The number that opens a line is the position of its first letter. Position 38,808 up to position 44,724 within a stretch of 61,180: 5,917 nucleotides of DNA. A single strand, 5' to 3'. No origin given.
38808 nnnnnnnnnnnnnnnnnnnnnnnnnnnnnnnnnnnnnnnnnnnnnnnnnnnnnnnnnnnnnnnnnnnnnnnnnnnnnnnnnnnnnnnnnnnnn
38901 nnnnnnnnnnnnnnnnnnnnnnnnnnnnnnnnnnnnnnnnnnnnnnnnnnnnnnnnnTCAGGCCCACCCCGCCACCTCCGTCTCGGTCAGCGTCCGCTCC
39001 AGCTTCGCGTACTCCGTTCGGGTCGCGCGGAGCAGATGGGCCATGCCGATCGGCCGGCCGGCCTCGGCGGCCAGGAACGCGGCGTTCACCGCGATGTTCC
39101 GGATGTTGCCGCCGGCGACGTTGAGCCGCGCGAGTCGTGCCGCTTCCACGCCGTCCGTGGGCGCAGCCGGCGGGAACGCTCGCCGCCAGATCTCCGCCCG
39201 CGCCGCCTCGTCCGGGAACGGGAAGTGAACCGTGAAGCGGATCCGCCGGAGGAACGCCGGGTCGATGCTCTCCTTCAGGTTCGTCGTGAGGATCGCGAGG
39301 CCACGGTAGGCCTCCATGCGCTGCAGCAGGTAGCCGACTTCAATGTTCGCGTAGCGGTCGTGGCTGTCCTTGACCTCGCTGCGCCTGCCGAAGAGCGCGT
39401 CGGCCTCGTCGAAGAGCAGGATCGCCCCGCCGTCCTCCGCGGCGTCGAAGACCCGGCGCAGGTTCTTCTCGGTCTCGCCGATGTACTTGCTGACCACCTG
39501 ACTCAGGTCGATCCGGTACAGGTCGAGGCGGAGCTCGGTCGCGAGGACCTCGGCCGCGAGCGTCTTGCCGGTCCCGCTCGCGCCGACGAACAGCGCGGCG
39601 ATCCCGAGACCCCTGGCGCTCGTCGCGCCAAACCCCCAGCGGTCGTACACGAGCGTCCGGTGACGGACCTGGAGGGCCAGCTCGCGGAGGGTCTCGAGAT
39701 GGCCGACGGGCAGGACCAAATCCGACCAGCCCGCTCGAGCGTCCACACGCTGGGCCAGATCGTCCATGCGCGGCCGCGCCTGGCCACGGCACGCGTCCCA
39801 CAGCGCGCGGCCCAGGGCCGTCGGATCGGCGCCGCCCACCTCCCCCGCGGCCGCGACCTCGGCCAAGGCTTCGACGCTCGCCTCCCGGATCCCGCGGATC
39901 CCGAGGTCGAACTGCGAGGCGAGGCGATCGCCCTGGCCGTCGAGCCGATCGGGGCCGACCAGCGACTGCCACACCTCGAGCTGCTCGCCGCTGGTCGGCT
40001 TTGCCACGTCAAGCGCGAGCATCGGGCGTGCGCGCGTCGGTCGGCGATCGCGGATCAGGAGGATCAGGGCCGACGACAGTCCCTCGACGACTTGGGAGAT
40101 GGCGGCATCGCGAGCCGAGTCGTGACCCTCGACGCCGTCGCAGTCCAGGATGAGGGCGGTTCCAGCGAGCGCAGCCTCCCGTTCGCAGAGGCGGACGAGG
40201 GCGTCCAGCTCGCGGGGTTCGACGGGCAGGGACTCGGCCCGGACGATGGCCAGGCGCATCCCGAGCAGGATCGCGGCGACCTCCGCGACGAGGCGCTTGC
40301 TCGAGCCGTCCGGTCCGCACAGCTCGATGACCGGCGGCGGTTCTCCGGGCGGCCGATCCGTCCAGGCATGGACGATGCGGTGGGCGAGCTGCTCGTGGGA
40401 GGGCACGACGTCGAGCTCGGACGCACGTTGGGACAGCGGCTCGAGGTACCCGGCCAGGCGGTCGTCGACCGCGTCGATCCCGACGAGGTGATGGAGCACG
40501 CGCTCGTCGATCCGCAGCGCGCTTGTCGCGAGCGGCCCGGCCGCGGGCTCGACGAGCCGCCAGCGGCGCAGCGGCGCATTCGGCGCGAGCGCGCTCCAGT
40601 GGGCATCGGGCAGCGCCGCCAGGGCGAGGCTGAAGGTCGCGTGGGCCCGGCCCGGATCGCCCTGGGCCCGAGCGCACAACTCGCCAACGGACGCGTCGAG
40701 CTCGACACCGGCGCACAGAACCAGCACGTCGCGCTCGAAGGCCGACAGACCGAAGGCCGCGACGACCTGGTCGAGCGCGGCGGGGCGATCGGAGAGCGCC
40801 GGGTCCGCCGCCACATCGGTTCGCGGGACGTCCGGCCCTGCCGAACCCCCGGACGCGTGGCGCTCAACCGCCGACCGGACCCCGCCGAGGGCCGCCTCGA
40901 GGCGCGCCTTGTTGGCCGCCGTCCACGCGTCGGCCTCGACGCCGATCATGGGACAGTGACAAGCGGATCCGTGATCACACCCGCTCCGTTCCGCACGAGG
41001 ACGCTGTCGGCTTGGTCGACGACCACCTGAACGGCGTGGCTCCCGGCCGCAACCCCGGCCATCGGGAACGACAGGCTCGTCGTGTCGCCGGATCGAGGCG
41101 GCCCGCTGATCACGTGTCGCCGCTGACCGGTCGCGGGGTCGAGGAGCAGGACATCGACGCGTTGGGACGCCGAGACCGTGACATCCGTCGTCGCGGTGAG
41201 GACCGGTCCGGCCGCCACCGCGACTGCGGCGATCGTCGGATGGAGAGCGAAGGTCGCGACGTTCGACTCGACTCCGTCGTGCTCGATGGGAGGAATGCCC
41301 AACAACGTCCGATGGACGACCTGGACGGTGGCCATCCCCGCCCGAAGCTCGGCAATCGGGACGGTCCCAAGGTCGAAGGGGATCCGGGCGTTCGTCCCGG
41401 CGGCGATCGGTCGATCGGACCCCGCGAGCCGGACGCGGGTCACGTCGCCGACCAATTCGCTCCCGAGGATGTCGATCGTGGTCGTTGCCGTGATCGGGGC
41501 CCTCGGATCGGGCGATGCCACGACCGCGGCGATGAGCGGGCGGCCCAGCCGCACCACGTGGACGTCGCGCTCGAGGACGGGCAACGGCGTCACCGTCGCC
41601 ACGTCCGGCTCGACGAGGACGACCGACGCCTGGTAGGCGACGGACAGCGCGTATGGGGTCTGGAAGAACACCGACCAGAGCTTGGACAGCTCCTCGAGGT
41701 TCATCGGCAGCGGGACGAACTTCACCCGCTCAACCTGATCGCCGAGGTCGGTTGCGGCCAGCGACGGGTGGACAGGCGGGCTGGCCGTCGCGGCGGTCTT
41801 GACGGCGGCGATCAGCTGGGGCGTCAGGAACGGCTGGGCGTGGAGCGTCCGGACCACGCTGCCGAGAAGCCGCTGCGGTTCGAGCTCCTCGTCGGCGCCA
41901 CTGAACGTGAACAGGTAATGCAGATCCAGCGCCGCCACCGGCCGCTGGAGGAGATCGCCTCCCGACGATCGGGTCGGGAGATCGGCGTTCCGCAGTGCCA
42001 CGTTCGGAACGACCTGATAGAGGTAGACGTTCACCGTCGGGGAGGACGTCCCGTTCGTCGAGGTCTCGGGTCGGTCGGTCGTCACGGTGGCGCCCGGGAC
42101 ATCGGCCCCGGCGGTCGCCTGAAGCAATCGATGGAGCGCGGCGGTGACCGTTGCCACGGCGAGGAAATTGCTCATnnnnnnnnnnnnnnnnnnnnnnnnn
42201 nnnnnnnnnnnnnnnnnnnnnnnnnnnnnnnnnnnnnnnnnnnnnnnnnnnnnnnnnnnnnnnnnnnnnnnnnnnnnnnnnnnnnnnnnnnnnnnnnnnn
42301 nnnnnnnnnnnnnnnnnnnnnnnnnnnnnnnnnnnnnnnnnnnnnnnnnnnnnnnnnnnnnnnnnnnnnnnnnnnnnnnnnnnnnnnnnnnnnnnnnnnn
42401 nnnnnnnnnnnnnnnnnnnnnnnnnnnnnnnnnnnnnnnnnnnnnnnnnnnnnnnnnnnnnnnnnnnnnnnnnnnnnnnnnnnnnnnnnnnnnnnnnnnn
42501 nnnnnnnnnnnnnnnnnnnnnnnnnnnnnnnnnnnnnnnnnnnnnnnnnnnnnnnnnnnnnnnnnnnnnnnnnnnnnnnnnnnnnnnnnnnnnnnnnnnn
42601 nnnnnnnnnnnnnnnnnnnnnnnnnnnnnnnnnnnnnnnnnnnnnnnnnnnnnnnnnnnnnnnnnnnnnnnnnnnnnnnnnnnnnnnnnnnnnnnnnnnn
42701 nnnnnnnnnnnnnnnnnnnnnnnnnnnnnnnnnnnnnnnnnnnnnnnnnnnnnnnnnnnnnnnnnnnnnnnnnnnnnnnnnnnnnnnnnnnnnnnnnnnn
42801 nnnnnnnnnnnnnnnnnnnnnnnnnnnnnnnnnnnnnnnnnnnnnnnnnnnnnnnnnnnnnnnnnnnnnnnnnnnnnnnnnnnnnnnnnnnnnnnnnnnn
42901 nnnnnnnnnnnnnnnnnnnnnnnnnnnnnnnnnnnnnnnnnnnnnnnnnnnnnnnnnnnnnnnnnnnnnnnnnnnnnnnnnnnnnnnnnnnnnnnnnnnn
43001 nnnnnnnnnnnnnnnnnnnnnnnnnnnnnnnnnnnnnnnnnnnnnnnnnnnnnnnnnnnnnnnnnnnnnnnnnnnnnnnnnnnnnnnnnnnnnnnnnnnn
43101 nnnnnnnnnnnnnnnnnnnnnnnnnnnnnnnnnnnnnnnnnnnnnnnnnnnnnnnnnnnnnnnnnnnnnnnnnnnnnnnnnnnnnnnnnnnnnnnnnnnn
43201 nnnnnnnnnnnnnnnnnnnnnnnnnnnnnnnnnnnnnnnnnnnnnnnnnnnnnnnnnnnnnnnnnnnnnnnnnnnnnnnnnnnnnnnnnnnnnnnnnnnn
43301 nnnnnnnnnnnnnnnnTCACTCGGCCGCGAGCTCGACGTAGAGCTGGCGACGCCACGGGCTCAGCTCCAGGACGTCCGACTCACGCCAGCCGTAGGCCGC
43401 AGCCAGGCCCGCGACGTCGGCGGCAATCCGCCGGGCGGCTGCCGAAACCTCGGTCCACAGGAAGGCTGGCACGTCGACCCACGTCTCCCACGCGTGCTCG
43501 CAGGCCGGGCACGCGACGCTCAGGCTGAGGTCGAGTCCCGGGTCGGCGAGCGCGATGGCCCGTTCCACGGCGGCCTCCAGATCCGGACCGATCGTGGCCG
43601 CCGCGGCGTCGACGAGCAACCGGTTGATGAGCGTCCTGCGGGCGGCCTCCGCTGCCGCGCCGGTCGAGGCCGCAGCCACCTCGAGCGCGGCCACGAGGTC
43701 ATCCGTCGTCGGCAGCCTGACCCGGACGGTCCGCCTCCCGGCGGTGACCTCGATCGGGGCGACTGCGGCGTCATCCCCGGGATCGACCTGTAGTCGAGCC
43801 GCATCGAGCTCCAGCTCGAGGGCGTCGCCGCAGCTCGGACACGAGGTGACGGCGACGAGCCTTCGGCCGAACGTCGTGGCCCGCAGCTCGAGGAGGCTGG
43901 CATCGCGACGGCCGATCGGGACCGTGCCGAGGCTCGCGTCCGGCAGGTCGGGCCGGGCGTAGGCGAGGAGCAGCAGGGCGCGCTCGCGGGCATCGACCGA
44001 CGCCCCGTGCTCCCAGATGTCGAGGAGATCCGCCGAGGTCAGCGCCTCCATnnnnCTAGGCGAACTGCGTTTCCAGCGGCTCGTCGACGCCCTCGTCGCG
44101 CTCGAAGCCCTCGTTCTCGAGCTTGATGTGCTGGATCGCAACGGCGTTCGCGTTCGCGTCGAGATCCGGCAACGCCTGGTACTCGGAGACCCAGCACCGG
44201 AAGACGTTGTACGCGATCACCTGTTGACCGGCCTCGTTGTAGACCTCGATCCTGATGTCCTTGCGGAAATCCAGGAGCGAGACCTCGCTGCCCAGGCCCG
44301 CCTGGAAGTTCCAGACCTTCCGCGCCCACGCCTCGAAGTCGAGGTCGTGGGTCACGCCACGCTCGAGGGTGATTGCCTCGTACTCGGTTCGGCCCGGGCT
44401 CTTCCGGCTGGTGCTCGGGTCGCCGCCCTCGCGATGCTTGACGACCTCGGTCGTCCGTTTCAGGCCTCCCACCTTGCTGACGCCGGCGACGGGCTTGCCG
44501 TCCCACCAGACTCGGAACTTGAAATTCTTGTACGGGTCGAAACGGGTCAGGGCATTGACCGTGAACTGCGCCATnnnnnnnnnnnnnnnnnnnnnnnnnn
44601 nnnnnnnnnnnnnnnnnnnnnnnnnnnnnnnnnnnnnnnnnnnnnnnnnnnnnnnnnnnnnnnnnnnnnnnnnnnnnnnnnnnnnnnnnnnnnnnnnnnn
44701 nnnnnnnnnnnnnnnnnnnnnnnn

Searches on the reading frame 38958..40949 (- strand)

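Call 6: search_protein_families(library=pfam, proteins=[window:38958-40949:-], max_evalue=0.01)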
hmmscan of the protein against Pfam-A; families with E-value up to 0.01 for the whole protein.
window:38958-40949:- (663 aa): 3 families
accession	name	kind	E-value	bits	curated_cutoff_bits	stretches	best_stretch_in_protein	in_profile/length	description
PF00004.35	AAA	-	8.3e-27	94.7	21.2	1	453-579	2-130/131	ATPase family associated with various cellular activities (AAA)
PF22977.2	WHD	-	2.1e-19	70.5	27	1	58-168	97-220/221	Winged helix domain, variant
PF13671.12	AAA_33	-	0.008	16.9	27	0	453-502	3-50/143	AAA domain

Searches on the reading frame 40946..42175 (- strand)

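Call 6: search_protein_families(library=pfam, proteins=[window:40946-42175:-], max_evalue=0.01)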
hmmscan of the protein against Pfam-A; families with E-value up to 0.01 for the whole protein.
window:40946-42175:- (409 aa): 2 families
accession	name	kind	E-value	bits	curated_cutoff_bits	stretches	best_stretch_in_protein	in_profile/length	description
PF14065.11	Pvc16_N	-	5.6e-48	163.5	27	1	9-201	1-179/180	Pvc16 N-terminal domain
PF24063.1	DUF7363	-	0.00043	21.3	28.3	1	313-393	26-102/107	Domain of unknown function (DUF7363)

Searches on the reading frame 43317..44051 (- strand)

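Call 31: search_protein_families(library=pfam, proteins=[window:43317-44051:-], max_evalue=0.01)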
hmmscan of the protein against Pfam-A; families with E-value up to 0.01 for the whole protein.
window:43317-44051:- (244 aa): 4 families
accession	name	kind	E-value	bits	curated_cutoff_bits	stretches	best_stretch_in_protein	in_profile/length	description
PF12322.14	T4_baseplate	-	9.8e-07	29.1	24.5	1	39-187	60-206/219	T4 bacteriophage base plate protein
PF14255.11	Cys_rich_CPXG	-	0.00063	20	25.2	0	70-86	2-18/52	Cysteine-rich CPXCG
PF24460.1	DUF7575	-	0.00069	19.4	28.5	0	68-83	3-18/28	Domain of unknown function (DUF7575)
PF24042.1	DUF7351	-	0.0078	16.4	31.2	0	70-241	3-162/177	Domain of unknown function (DUF7351)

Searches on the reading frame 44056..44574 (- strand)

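Call 31: search_protein_families(library=pfam, proteins=[window:44056-44574:-], max_evalue=0.01)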
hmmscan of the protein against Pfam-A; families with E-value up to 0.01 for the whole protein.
window:44056-44574:- (172 aa): 1 family
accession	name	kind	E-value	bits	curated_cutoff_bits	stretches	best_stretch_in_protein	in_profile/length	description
PF06841.18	Phage_T4_gp19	-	2.7e-45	153.9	28.2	1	16-158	1-134/134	T4-like virus tail tube protein gp19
